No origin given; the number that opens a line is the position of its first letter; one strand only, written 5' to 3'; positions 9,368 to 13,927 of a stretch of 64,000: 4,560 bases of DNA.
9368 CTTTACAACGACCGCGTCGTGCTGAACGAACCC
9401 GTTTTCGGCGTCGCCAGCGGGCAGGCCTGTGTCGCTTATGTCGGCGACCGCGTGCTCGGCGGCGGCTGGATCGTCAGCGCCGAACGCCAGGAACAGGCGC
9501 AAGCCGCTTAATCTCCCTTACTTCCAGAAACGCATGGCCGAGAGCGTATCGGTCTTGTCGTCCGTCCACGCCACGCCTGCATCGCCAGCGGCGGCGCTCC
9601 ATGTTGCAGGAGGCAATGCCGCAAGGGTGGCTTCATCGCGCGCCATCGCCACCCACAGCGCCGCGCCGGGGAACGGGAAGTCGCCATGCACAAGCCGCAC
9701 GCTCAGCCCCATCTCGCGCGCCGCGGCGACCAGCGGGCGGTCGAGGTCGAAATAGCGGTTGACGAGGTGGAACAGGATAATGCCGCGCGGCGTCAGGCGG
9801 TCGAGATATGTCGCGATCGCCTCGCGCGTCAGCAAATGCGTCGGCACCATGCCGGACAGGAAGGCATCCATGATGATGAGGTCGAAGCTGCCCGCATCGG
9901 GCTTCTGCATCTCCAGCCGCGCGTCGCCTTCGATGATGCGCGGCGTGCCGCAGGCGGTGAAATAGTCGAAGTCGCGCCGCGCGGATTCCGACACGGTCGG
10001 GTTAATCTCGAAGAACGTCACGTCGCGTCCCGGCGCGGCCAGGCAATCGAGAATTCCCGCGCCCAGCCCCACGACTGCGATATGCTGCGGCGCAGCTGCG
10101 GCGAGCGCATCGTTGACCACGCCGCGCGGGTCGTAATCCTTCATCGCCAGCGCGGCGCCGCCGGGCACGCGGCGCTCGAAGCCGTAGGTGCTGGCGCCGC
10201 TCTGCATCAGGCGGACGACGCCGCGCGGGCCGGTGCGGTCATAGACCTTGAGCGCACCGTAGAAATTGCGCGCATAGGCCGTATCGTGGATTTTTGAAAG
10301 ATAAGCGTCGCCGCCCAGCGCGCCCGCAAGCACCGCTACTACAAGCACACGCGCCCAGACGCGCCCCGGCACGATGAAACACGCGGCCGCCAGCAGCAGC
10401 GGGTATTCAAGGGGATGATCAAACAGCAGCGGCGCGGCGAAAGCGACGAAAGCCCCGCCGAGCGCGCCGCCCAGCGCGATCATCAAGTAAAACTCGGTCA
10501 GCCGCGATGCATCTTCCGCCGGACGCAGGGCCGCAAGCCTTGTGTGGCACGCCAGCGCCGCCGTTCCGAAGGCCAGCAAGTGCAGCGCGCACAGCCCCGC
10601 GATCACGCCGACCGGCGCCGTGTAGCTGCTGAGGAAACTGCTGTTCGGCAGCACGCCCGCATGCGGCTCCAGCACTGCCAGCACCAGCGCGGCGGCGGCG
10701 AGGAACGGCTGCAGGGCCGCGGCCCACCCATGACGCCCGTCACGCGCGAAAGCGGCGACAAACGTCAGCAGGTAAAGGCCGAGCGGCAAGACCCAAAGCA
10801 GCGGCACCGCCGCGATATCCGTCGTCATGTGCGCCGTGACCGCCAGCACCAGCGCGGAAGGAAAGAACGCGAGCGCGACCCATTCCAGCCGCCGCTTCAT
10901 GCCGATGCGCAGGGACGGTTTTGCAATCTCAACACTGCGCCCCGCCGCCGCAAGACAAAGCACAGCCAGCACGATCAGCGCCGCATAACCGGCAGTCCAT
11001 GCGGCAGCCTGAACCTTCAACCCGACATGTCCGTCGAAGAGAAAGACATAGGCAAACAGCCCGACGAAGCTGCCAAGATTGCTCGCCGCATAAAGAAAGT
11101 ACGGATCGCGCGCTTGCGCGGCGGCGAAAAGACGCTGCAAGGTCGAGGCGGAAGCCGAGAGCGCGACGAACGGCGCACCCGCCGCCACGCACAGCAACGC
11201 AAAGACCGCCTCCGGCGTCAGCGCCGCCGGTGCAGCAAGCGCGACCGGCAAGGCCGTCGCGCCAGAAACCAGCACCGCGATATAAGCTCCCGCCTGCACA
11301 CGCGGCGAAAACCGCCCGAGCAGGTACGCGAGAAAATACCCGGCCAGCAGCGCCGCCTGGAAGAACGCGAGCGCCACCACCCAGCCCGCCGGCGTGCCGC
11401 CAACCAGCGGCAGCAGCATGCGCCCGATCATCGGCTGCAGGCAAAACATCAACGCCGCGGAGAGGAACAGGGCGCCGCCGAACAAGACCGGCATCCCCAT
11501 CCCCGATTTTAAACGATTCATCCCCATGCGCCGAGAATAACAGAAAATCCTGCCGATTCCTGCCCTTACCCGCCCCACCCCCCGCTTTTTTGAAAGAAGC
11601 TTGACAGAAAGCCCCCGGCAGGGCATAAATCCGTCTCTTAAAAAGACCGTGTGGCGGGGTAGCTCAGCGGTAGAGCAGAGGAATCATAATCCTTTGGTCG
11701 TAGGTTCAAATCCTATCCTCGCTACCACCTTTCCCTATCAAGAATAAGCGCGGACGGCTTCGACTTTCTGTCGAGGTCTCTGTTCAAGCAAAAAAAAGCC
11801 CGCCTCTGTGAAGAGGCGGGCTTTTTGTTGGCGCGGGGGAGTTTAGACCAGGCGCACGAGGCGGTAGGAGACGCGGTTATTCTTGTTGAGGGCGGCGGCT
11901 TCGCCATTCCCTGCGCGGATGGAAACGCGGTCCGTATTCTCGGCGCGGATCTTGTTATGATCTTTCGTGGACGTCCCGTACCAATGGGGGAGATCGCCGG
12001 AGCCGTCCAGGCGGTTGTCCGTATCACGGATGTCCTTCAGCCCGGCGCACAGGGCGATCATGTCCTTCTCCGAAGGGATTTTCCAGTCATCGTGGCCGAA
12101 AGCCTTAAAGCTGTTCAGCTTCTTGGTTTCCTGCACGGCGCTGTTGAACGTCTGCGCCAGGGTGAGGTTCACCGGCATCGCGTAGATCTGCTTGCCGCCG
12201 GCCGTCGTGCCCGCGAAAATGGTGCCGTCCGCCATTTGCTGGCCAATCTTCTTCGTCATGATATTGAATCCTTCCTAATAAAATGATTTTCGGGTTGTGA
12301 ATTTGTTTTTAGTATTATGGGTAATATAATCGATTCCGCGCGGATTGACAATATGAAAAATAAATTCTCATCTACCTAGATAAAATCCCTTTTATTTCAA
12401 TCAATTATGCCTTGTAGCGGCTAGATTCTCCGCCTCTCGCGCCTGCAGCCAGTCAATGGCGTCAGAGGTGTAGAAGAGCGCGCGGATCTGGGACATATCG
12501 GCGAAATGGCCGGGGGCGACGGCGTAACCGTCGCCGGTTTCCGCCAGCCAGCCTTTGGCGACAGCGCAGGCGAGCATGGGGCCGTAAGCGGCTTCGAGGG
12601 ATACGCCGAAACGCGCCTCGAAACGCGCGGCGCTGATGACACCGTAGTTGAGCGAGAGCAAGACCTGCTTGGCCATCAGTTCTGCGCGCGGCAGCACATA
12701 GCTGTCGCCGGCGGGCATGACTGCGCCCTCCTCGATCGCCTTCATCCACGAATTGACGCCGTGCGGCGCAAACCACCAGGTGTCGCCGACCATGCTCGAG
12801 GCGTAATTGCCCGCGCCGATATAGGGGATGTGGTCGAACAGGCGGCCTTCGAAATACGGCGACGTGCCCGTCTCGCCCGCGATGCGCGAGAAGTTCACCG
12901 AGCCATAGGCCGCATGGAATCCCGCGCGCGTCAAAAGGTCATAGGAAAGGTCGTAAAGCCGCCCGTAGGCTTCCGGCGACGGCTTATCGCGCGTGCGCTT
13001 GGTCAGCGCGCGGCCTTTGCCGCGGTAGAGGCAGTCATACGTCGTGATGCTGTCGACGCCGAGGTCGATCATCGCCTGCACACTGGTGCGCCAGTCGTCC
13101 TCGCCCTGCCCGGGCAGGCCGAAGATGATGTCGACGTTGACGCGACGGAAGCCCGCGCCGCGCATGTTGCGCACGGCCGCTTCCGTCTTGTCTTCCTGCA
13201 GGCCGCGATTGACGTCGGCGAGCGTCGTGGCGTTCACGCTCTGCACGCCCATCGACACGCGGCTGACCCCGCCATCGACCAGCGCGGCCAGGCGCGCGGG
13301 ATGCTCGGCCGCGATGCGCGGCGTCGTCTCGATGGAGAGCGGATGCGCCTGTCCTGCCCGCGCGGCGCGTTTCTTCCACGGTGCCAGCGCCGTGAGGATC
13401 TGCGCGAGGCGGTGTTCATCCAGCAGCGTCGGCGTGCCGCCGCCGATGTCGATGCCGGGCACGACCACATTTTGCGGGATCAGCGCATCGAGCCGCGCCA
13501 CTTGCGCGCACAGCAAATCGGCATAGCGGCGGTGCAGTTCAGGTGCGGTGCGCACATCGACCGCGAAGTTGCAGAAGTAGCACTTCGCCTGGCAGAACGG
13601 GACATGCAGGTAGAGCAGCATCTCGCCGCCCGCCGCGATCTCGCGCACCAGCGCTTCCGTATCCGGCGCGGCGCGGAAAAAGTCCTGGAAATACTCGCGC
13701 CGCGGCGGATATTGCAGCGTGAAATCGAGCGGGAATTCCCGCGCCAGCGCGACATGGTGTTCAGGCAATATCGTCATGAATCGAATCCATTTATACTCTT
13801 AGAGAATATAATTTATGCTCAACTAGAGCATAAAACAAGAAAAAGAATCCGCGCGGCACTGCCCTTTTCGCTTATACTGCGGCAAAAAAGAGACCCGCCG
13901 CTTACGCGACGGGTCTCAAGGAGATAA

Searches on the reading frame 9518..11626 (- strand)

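Call 65: search_protein_families(library=pfam, proteins=[window:9518-11626:-], max_evalue=0.0001)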
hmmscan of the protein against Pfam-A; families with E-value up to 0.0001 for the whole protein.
window:9518-11626:- (702 aa): 0 families

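Call 69: search_protein_families(library=ncbifam, proteins=[window:9518-11626:-], max_evalue=0.00001)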
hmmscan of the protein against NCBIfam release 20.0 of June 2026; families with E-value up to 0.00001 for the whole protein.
window:9518-11626:- (702 aa): 2 families
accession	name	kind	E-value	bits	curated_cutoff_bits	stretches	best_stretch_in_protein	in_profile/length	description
NF037959.1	MFS_SpdSyn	subfamily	1.6e-14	53.5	40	1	533-628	299-392/480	fused MFS/spermidine synthase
NF003380.0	PRK04457.1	equivalog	1e-07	31.2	304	1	501-623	58-182/265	polyamine aminopropyltransferase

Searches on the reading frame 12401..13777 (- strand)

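Call 65: search_protein_families(library=pfam, proteins=[window:12401-13777:-], max_evalue=0.0001)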
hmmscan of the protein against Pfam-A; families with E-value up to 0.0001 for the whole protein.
window:12401-13777:- (458 aa): 1 family
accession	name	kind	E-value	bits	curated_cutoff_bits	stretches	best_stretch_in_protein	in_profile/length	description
PF04055.27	Radical_SAM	-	1.1e-18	68.4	29.5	1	57-233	2-163/166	Radical SAM superfamily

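Call 69: search_protein_families(library=ncbifam, proteins=[window:12401-13777:-], max_evalue=0.00001)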
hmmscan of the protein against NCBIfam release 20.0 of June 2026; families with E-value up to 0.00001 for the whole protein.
window:12401-13777:- (458 aa): 19 families
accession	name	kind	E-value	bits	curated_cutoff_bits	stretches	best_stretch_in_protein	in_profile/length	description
NF006067.1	PRK08208.1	equivalog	3.4e-50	171.2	380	1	23-419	9-398/427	STM4012 family radical SAM protein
TIGR04107.1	rSAM_HutW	equivalog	1.4e-36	126.3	400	1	52-413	39-392/419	heme anaerobic degradation radical SAM methyltransferase ChuW/HutW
TIGR00538.1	hemN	equivalog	2.1e-36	125.7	324.95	1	22-398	20-398/454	oxygen-independent coproporphyrinogen III oxidase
TIGR00539.1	hemN_rel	equivalog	2.9e-33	115.5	205.4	1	53-394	1-328/361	radical SAM family heme chaperone HemW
TIGR03994.1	rSAM_HemZ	equivalog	6.5e-30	104.5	321.4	1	38-289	70-317/401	coproporphyrinogen dehydrogenase HemZ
NF006385.0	PRK08629.1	equivalog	2.3e-24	86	355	1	29-397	29-375/439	coproporphyrinogen III oxidase family protein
NF006064.0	PRK08207.2-2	equivalog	5.3e-22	78.4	504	1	53-275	145-363/465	coproporphyrinogen III oxidase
NF006060.0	PRK08207.1-3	equivalog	9.6e-21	74.1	653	1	53-247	150-342/477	coproporphyrinogen III oxidase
NF005133.0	PRK06582.1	equivalog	7.2e-20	71.3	597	1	52-303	11-255/390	coproporphyrinogen III oxidase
NF004567.0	PRK05904.1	equivalog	3.1e-17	62.8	355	1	55-247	9-190/353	coproporphyrinogen III oxidase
NF006065.0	PRK08207.2-4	equivalog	1.1e-13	51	922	1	53-247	169-364/484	coproporphyrinogen III oxidase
NF006061.0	PRK08207.1-4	equivalog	1.9e-13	50.1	702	1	52-248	173-367/501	coproporphyrinogen III oxidase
NF006062.0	PRK08207.1-5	equivalog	3.9e-13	49.1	1007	1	55-248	151-342/476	coproporphyrinogen III oxidase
NF006063.0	PRK08207.2-1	equivalog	4.5e-13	48.7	1074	1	53-245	193-382/518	coproporphyrinogen III oxidase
NF006066.0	PRK08207.2-5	equivalog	7.5e-12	44.6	1117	1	53-247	191-382/518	coproporphyrinogen III oxidase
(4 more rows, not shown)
